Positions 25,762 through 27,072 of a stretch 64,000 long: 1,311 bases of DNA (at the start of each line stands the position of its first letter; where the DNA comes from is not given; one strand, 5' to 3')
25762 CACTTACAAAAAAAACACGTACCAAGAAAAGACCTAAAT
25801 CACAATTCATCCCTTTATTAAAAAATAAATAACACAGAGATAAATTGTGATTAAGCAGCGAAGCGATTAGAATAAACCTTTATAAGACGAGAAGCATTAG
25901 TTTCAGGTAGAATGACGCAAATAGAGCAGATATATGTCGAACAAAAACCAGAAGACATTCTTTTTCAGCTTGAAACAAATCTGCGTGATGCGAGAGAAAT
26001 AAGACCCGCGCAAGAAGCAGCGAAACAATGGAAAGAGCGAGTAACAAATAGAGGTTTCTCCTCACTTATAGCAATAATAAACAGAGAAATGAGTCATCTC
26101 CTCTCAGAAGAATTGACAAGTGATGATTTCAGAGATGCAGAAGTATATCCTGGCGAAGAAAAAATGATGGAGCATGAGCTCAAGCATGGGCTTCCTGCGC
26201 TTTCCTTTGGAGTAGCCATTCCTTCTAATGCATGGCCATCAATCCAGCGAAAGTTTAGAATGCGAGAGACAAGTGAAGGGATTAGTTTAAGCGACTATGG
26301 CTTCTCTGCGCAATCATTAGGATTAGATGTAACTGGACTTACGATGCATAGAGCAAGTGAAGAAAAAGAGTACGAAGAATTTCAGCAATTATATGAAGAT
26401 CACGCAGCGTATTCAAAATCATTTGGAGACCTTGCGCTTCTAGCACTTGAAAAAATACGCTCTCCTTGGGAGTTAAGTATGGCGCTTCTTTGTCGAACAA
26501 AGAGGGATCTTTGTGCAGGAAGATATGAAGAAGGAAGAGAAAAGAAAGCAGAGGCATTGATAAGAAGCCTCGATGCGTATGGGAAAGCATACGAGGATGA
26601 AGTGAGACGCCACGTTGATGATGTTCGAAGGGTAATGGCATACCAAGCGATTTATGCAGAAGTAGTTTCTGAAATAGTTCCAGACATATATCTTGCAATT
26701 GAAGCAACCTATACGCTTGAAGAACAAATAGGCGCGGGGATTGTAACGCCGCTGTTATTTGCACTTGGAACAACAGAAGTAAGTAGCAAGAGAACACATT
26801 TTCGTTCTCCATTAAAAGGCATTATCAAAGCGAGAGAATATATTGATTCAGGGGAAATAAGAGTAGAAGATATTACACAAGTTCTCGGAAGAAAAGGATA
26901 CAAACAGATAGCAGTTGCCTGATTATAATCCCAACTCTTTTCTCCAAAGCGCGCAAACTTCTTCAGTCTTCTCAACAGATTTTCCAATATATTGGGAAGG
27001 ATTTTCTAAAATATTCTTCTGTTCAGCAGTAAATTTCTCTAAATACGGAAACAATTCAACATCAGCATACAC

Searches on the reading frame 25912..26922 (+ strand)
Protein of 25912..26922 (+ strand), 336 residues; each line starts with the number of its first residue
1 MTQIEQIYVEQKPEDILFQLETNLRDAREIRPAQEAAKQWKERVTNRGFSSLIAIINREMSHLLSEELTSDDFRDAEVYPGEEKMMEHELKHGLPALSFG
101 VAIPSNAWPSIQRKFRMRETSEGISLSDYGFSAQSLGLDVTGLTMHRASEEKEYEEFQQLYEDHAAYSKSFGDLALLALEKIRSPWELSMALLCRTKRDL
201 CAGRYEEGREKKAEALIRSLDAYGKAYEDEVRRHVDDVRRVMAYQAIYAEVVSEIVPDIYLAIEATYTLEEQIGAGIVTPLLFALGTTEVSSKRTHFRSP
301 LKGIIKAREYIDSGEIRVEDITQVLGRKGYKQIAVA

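Call 18: search_protein_families(library=pfam, proteins=[window:25912-26922:+], max_evalue=0.01)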
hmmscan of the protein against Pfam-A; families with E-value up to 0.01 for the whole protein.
window:25912-26922:+ (336 aa): 0 families

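Call 32: find_homologous_proteins(query=window:25912-26922:+)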
Query window:25912-26922:+ (336 aa): 6 proteins with E <= 0.001 among 3119 candidates.
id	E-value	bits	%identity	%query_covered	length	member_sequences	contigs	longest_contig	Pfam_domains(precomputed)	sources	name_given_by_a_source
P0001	5.1e-216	734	100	100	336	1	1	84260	-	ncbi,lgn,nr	ncbi:hypothetical protein HZC31_02640 [Candidatus Woesearchaeota archaeon]|nr:hypothetical protein [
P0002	7.5e-160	550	75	100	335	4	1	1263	-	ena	-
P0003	1.3e-148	513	68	100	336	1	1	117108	-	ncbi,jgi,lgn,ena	-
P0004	5.0e-140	484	81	82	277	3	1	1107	-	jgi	-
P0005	2.6e-134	466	66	99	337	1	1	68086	-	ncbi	-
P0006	5.2e-134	465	66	100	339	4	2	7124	-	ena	-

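Call 33: find_encoding_contigs(protein=P0005, flank=10000, max_places=3)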
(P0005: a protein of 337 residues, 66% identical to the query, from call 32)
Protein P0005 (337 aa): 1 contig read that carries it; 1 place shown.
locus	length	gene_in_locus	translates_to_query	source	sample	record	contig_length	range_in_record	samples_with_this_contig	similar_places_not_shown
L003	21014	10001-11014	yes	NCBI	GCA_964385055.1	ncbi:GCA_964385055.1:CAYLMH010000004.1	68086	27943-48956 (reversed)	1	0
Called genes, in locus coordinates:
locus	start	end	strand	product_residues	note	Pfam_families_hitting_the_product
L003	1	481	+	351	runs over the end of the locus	PF01142:TruD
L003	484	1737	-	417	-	PF04851:ResIII, PF00270:DEAD, PF00271:Helicase_C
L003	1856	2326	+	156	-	PF26602:HVO_2718_N (weak), PF01381:HTH_3, PF12844:HTH_19 (weak)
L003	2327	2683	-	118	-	-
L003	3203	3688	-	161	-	-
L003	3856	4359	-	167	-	PF02002:TFIIE_alpha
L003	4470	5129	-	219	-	-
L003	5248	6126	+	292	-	-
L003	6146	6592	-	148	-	-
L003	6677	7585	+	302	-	PF07136:DUF1385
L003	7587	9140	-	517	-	PF01656:CbiA (weak)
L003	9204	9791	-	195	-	-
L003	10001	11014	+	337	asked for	-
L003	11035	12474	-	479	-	PF00206:Lyase_1, PF08328:ASL_C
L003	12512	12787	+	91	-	-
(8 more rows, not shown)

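Call 34: find_encoding_contigs(protein=P0003, flank=10000, max_places=3)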
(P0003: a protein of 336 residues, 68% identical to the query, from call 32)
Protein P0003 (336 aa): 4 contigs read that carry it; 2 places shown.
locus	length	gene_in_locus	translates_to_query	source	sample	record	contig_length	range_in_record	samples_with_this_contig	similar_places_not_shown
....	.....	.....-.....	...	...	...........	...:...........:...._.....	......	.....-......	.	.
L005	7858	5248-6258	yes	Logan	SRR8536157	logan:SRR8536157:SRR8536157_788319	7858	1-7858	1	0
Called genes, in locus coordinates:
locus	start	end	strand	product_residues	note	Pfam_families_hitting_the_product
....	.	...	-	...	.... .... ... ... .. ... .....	-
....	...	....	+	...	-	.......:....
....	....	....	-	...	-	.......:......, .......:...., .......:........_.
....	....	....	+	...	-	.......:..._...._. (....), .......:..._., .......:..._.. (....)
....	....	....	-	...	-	-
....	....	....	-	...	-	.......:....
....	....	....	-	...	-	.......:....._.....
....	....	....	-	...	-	-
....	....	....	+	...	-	-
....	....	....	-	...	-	-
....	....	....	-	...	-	-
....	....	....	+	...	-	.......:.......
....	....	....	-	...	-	-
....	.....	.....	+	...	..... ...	-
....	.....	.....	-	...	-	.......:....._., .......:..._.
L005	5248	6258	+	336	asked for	-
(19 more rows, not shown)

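Call 35: find_encoding_contigs(protein=P0006, flank=10000, max_places=3)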
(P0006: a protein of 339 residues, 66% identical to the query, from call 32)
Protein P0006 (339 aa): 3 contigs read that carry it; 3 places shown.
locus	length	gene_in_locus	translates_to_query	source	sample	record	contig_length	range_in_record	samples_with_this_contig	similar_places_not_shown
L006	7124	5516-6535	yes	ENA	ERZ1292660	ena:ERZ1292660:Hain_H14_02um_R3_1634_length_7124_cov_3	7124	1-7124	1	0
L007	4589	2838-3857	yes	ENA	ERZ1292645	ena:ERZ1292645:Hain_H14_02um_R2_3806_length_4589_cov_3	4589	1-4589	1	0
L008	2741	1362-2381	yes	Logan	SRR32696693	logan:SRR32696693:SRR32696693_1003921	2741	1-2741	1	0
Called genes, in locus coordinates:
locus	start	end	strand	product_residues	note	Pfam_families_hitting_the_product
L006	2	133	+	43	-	?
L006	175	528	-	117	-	-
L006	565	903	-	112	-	PF03819:MazG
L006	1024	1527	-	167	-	PF02002:TFIIE_alpha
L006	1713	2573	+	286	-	-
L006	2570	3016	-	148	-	PF07790:Pilin_N (weak)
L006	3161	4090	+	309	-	PF07136:DUF1385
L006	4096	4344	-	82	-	-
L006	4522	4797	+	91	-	-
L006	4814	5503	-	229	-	-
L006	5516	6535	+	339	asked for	-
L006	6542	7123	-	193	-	PF00206:Lyase_1 (weak), PF08328:ASL_C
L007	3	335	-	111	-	?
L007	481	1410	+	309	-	PF07136:DUF1385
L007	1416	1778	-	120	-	-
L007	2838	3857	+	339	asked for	-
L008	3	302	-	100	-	?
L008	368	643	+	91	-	-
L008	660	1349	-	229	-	-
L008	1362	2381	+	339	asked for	-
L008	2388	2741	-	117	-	?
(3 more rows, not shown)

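Call 73: search_protein_families(library=ncbifam, proteins=[window:25912-26922:+], max_evalue=0.01)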
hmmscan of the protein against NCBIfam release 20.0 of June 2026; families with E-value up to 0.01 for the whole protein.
window:25912-26922:+ (336 aa): 0 families

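Call 80: predict_structure(alignment_id=A5)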
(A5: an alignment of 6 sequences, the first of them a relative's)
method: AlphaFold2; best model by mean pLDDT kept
length: 336 residues; sequences in the alignment: 6
mean_pLDDT: 67.0   pTM: 0.57
mean pLDDT of the five models: 67.0, 65.0, 62.4, 51.4, 47.6
residues with pLDDT >= 90: 7; 70-90: 137; 50-70: 149; < 50: 43
segments of 3 or more residues with pLDDT < 50: 1-3, 89-91, 93-95, 139-141, 160-182, 332-336
pLDDT, mean of each block of 10 residues (from residue 1): 55 84 64 55 60 79 85 75 56 54 81 73 64 57 67 53 39 42 54 63 60 78 66 64 71 81 85 74 67 64 88 88 78 42
secondary structure, 60 per line:
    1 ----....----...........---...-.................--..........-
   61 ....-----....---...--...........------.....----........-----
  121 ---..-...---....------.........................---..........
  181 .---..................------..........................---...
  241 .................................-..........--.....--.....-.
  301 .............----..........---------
elements in order: E5-8 H13-23 H31-47 H50-59 H70-73 E77-79 H82-92 E99-103 H108-114 H133-136 E143-147 H148-167 H171-181 H185-202 H209-234 H238-273 H275-284 E287-291 E294-298 H300-313 H318-327

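Call 85: fold_search(model_id=the predicted structure, library=pdb)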
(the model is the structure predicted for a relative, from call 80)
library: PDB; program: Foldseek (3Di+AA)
matches with E <= 10: 151; with E <= 0.001: 0
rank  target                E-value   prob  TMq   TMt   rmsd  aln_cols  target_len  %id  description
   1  5na7                  4.6e-01  0.06  0.14  0.09  17.1       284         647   10  Structure of DPP III from Bacteroides thetaiotaomicron (released 2017-11-15)
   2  6zzh_AAA              9.8e-01  0.07  0.13  0.12  22.2       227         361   12  Structure of soluble SmhB crystal form 2 of the tripartite alpha-pore forming toxin, Smh, from Serratia marcescens. (released 2021-03-31)
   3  4l8i_A                1.0e+00  0.57  0.18  0.44   7.5       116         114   16  Crystal structure of RSV epitope scaffold FFL_005 (released 2014-02-12)
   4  6dv1_A                1.1e+00  0.07  0.11  0.16  19.9       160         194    9  Crystal structure of the alpha-E-catenin actin-binding domain (released 2018-12-19)
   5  5jtg_B                1.4e+00  0.06  0.14  0.15  20.2       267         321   11  Crystal structure of Thermotoga maritima mutant D89K/D253K (released 2017-01-25)
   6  5jtg_A                1.6e+00  0.03  0.12  0.12  20.7       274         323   12  Crystal structure of Thermotoga maritima mutant D89K/D253K (released 2017-01-25)
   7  8gl3                  1.6e+00  0.06  0.13  0.20  22.4       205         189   18  De novo design of monomeric helical bundles for pH-controlled membrane lysis (released 2023-09-06)
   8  8tmc_D                2.0e+00  0.03  0.13  0.13  28.2       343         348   12  Cryo-EM structure of CorA in complex with conformation-specific synthetic antibody C12 and 20 mM MgCl2, State MG20-2 (released 2025-02-12)
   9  9k84_A                2.1e+00  0.05  0.11  0.15  16.7       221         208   14  Cryo-EM structure of designed zinc-induced filament Fiber-n6-Zn1-HEHE-44 (released 2025-10-29)
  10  5sv0_G                2.2e+00  0.06  0.14  0.20  25.0       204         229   14  Structure of the ExbB/ExbD complex from E. coli at pH 7.0 (released 2016-09-28)
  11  5jtg_E                2.2e+00  0.04  0.13  0.14  20.4       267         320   12  Crystal structure of Thermotoga maritima mutant D89K/D253K (released 2017-01-25)
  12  3ih8_B                2.2e+00  0.04  0.09  0.08  15.6       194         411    9  Crystal Structure Analysis of Mglu in its native form (released 2010-01-19)
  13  6duy_A                2.4e+00  0.06  0.14  0.21  19.3       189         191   12  Crystal structure of the alpha-N-catenin actin-binding domain H1 mutant (released 2018-12-19)
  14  3qb5_C                2.7e+00  0.06  0.16  0.22  16.2       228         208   11  Human C3PO complex in the presence of MnSO4 (released 2011-05-11)
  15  6zzh_BBB              2.7e+00  0.03  0.12  0.12  22.1       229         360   12  Structure of soluble SmhB crystal form 2 of the tripartite alpha-pore forming toxin, Smh, from Serratia marcescens. (released 2021-03-31)
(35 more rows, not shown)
